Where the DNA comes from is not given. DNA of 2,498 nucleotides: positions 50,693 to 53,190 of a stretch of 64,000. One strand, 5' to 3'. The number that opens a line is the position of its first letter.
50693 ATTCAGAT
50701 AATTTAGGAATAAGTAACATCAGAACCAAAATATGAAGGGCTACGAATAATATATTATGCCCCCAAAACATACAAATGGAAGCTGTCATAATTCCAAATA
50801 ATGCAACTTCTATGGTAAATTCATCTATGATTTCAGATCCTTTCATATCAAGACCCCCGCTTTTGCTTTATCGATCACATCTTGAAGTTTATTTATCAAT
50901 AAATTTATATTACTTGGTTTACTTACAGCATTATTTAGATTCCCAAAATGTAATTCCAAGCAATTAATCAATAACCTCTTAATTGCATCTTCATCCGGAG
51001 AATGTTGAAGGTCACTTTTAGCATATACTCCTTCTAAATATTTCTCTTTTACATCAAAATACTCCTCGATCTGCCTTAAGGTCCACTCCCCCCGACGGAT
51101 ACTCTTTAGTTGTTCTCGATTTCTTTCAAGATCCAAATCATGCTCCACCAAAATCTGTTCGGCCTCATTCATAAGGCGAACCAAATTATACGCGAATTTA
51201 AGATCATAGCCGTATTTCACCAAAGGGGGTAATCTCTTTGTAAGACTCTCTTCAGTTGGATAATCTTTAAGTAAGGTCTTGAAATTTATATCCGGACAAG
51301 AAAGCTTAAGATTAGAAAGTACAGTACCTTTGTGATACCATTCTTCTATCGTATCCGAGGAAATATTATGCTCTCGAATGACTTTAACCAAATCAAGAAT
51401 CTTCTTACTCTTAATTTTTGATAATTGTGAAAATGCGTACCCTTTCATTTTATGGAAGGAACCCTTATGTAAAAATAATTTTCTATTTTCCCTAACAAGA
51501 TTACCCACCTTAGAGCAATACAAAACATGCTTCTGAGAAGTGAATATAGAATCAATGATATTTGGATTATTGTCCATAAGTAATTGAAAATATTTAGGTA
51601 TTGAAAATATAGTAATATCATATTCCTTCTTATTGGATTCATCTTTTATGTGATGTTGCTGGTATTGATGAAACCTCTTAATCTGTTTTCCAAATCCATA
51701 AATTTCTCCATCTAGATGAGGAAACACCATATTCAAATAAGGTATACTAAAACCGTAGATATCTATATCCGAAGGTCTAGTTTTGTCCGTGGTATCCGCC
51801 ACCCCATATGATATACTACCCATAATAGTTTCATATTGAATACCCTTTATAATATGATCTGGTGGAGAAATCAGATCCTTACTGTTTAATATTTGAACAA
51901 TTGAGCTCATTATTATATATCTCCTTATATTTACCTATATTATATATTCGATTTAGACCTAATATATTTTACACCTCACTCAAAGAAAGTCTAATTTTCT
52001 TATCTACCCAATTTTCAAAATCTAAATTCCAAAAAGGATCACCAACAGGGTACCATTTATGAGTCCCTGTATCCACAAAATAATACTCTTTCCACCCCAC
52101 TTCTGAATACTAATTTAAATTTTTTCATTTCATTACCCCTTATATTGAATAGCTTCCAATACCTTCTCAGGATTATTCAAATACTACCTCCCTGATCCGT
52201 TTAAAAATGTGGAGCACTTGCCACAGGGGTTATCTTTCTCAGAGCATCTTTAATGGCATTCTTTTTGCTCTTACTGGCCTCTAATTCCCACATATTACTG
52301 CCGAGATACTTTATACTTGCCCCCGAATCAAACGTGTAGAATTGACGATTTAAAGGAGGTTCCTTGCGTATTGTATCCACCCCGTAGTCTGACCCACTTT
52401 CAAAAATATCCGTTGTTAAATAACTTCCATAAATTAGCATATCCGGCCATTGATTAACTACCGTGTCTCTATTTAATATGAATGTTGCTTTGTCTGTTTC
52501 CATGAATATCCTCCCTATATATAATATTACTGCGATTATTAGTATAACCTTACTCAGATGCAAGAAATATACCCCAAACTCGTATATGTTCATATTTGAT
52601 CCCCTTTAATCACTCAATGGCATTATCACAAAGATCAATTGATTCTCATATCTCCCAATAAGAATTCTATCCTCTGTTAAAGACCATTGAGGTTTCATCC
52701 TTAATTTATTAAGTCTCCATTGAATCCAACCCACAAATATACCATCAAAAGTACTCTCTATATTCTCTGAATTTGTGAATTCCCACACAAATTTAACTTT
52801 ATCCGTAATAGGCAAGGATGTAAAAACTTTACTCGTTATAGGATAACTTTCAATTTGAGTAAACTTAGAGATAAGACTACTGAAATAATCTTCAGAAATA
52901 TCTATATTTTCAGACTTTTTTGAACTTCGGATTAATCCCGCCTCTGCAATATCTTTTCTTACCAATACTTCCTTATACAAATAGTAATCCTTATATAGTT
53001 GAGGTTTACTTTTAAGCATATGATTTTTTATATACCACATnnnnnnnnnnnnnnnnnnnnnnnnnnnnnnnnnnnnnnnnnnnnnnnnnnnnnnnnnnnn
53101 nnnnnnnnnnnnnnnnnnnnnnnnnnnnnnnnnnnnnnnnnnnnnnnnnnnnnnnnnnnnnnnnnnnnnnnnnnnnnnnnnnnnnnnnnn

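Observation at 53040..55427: UvrD helicase split within domain 1A, with a promoter-motif copy and RBS at the break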

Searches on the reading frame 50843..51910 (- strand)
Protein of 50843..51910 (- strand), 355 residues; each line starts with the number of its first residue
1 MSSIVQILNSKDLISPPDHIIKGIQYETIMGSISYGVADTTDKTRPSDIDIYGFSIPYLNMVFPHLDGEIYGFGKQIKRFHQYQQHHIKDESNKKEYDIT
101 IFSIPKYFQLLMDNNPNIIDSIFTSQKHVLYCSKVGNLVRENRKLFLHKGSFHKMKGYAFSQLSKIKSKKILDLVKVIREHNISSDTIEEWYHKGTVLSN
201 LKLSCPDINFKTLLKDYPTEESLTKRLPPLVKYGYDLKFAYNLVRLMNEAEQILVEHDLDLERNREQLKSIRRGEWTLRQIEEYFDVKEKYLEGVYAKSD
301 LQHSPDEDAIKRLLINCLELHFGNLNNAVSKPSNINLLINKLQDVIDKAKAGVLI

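Call 45: search_protein_families(library=pfam, proteins=[window:50843-51910:-], max_evalue=0.001)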
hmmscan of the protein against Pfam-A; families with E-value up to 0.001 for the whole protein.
window:50843-51910:- (355 aa): 1 family
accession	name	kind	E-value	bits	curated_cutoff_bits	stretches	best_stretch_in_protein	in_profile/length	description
PF10127.15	RlaP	-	8.3e-08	32.7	23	1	24-170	20-144/249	RNA repair pathway DNA polymerase beta family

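Call 46: search_protein_families(library=phrogs, proteins=[window:50843-51910:-], max_evalue=0.001)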
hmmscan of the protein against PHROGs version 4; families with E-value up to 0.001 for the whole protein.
window:50843-51910:- (355 aa): 1 family
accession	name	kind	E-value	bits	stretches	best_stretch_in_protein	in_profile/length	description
phrog_388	-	DNA, RNA and nucleotide metabolism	8.9e-41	141.1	1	24-321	38-333/351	nucleotidyltransferase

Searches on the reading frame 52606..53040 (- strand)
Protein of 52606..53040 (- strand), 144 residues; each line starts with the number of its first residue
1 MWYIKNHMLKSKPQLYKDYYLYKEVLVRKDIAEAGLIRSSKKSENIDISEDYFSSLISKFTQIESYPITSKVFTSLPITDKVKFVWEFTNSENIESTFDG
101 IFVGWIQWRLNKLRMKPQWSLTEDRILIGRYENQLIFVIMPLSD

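Call 3: search_protein_families(library=pfam, proteins=[window:52606-53040:-], max_evalue=0.01)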
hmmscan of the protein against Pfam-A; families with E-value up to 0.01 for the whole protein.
window:52606-53040:- (144 aa): 1 family
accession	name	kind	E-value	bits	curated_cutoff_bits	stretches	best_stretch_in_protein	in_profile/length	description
PF23559.1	WH_DRP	-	0.0048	17.4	27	1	17-59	4-45/71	Disease resistance protein Winged helix domain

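Call 46: search_protein_families(library=phrogs, proteins=[window:52606-53040:-], max_evalue=0.001)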
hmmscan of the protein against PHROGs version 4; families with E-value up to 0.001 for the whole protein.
window:52606-53040:- (144 aa): 0 families
